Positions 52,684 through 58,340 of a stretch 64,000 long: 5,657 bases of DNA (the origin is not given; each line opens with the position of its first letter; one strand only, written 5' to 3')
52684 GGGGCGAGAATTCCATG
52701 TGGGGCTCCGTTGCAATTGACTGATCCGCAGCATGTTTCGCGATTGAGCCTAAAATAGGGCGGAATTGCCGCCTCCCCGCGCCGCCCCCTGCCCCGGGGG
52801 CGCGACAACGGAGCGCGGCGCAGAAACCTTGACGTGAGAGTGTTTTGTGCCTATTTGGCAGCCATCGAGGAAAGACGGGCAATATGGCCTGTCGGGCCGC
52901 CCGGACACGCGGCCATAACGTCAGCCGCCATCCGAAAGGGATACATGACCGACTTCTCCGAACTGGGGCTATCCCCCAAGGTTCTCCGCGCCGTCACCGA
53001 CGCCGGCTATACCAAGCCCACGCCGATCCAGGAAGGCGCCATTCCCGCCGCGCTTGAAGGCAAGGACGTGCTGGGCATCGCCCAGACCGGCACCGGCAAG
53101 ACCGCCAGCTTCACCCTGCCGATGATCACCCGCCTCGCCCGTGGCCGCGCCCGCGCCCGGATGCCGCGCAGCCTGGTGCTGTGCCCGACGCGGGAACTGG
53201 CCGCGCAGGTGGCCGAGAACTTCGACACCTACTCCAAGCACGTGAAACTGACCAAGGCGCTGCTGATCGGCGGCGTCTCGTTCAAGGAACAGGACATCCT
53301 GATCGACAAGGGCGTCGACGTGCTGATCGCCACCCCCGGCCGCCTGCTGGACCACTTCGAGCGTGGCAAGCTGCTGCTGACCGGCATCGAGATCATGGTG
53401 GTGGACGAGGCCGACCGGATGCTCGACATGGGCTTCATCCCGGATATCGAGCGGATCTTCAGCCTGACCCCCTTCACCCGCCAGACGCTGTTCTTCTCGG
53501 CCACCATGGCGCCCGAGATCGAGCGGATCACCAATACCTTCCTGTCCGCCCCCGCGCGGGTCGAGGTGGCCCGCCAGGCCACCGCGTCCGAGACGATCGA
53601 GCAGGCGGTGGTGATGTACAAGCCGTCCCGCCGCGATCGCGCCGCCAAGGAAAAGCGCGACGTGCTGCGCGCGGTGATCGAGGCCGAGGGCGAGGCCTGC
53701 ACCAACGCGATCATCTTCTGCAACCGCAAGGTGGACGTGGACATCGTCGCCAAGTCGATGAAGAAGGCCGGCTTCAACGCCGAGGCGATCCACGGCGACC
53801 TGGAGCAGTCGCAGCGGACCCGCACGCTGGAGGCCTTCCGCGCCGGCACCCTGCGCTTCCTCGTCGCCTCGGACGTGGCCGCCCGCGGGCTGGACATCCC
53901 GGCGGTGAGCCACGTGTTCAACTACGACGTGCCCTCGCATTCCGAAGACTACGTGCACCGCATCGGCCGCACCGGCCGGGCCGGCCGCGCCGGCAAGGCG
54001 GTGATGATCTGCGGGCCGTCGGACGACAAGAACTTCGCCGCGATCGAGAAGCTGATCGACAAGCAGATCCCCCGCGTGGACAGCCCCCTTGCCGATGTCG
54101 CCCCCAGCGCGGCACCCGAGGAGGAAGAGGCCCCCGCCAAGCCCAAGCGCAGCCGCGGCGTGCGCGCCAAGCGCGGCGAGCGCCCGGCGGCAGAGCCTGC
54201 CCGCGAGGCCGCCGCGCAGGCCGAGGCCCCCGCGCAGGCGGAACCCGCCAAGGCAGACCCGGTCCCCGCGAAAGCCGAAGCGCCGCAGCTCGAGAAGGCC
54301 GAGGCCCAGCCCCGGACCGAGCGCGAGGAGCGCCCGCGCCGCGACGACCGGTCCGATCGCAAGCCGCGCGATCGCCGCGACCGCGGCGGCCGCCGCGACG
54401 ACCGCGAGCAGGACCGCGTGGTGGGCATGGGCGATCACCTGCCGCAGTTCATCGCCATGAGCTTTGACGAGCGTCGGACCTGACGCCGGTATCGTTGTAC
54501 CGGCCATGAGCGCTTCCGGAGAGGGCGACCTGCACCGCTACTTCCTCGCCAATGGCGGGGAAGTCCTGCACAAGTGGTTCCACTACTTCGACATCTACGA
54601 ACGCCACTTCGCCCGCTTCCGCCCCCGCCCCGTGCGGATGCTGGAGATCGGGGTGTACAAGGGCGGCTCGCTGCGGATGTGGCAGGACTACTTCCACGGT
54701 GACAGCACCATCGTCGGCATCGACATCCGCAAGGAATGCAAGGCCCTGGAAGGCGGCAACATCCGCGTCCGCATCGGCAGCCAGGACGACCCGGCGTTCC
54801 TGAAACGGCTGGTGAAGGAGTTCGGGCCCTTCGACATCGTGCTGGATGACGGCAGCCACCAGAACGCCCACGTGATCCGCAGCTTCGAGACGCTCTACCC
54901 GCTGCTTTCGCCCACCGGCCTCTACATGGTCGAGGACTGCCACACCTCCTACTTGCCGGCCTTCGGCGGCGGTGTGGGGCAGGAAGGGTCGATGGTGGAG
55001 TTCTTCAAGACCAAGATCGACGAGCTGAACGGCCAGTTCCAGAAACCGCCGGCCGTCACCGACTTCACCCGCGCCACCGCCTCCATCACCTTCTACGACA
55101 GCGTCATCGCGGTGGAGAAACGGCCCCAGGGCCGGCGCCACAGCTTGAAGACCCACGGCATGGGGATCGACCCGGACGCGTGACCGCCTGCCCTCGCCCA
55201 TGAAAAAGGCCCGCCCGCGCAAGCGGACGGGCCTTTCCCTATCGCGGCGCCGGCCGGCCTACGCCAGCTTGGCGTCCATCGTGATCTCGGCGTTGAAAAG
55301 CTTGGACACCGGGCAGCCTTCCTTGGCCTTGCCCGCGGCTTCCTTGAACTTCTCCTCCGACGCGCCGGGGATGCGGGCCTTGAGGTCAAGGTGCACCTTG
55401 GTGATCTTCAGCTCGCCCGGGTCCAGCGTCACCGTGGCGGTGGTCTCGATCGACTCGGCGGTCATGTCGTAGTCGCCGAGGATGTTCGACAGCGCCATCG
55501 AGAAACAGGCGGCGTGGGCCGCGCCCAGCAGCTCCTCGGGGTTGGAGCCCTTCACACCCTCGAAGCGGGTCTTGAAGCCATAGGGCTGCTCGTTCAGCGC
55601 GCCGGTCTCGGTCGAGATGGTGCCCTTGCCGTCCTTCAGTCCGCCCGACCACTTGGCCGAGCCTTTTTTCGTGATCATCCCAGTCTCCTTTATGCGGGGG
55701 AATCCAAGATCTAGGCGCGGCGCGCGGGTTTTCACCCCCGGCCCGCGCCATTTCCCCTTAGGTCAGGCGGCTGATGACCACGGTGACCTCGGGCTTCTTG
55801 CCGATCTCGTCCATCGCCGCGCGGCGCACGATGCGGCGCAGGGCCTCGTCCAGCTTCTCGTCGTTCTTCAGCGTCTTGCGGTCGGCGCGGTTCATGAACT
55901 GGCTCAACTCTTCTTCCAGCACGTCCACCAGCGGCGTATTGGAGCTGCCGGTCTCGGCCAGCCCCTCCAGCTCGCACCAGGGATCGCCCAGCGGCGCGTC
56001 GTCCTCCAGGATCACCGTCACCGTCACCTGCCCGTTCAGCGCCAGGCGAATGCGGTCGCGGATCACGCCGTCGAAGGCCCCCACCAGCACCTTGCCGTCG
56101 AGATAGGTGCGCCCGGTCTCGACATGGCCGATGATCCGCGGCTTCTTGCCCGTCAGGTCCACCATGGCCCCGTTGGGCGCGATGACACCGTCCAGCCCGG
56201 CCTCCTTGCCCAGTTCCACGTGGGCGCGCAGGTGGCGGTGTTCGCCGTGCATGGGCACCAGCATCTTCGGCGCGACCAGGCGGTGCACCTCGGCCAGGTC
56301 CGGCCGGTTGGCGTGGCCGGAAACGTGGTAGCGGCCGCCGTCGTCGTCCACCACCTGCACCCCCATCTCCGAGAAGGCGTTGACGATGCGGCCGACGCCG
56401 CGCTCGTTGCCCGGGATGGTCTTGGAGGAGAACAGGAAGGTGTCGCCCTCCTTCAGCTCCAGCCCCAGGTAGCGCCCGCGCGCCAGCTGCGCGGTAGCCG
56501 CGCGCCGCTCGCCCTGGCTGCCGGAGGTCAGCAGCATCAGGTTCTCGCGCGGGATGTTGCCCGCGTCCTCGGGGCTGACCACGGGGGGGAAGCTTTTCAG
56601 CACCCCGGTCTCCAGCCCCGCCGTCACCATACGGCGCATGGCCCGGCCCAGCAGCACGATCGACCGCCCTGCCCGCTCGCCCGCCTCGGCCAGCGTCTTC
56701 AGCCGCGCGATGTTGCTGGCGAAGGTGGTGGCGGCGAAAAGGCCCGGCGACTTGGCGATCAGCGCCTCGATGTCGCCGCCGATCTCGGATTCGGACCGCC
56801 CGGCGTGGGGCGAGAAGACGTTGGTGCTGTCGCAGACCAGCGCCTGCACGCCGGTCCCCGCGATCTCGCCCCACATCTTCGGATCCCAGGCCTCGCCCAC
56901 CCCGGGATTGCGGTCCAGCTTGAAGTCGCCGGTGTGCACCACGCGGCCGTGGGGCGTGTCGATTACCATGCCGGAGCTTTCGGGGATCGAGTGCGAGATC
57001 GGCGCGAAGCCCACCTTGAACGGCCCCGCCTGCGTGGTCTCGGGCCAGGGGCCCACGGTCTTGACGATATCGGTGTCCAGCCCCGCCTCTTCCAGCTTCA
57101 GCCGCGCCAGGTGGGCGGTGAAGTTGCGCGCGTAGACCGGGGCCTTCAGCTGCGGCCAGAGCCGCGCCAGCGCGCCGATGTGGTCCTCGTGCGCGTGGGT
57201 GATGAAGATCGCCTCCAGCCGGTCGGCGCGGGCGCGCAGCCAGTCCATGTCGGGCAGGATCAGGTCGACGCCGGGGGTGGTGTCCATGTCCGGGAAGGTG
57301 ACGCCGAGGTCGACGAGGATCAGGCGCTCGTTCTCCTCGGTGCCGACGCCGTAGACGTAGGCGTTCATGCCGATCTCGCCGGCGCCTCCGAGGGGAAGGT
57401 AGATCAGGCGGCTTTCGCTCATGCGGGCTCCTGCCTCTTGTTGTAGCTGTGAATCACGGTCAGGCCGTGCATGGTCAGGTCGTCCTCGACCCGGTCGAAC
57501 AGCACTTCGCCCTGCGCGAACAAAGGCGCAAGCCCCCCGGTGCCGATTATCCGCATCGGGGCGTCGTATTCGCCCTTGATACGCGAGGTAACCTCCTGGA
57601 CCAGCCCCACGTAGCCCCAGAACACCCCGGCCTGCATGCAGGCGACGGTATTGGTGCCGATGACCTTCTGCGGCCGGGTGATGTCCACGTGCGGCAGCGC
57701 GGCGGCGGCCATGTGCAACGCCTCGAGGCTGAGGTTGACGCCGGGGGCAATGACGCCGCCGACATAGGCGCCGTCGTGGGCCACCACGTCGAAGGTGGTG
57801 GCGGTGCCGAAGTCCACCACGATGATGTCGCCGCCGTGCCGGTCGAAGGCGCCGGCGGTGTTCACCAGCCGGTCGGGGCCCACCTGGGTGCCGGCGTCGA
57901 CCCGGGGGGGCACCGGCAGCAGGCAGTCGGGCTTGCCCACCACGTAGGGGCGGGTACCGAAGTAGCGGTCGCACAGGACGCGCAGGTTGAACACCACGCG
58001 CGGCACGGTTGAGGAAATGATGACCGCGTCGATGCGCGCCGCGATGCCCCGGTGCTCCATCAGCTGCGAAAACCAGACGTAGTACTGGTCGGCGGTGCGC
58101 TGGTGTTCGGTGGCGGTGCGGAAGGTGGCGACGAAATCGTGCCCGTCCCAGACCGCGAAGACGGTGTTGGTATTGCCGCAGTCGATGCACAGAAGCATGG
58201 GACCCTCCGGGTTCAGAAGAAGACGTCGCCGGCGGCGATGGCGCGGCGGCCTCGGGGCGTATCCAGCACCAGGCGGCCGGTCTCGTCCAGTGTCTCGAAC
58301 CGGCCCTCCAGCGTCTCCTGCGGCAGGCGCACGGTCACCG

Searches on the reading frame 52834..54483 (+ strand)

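Call 98: search_protein_families(library=pfam, proteins=[window:52834-54483:+], max_evalue=0.00001)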
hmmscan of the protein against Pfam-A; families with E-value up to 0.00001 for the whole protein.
window:52834-54483:+ (549 aa): 3 families
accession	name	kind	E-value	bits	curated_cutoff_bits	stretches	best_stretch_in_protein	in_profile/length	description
PF00270.35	DEAD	-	8.7e-47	159.4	26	1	63-231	1-166/167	DEAD/DEAH box helicase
PF00271.37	Helicase_C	-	2.6e-33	115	23.5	1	274-384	2-110/110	Helicase conserved C-terminal domain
PF04851.21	ResIII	-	3.3e-07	30.8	22.5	1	77-224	24-161/164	Type III restriction enzyme, res subunit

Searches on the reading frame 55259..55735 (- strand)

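Call 71: search_protein_families(library=pfam, proteins=[window:55259-55735:-], max_evalue=0.001)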
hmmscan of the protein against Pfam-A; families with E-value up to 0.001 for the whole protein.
window:55259-55735:- (158 aa): 1 family
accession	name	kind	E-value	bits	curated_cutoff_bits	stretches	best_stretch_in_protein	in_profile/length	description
PF02566.24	OsmC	-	1.6e-19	70.6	27.5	1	62-154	4-98/100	OsmC-like protein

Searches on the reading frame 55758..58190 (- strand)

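Call 98: search_protein_families(library=pfam, proteins=[window:55758-58190:-], max_evalue=0.00001)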
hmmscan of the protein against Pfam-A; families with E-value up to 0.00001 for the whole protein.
window:55758-58190:- (810 aa): 5 families
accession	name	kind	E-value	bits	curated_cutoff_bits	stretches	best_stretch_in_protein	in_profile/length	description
PF22505.1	RNase_J_b_CASP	-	2.4e-30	105.3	27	1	488-605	7-125/126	Ribonuclease J, beta-CASP domain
PF17770.6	RNase_J_C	-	2.6e-19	70.5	23.8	1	709-808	1-101/102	Ribonuclease J C-terminal domain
PF00753.33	Lactamase_B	-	6.2e-13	49.6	22.7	1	276-434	7-161/196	Metallo-beta-lactamase superfamily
PF12706.13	Lactamase_B_2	-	9.5e-12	45.4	27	1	318-425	24-145/200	Beta-lactamase superfamily domain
PF07521.17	RMMBL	-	2.6e-09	37.4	21.6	1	622-668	12-60/63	Zn-dependent metallo-hydrolase RNA specificity domain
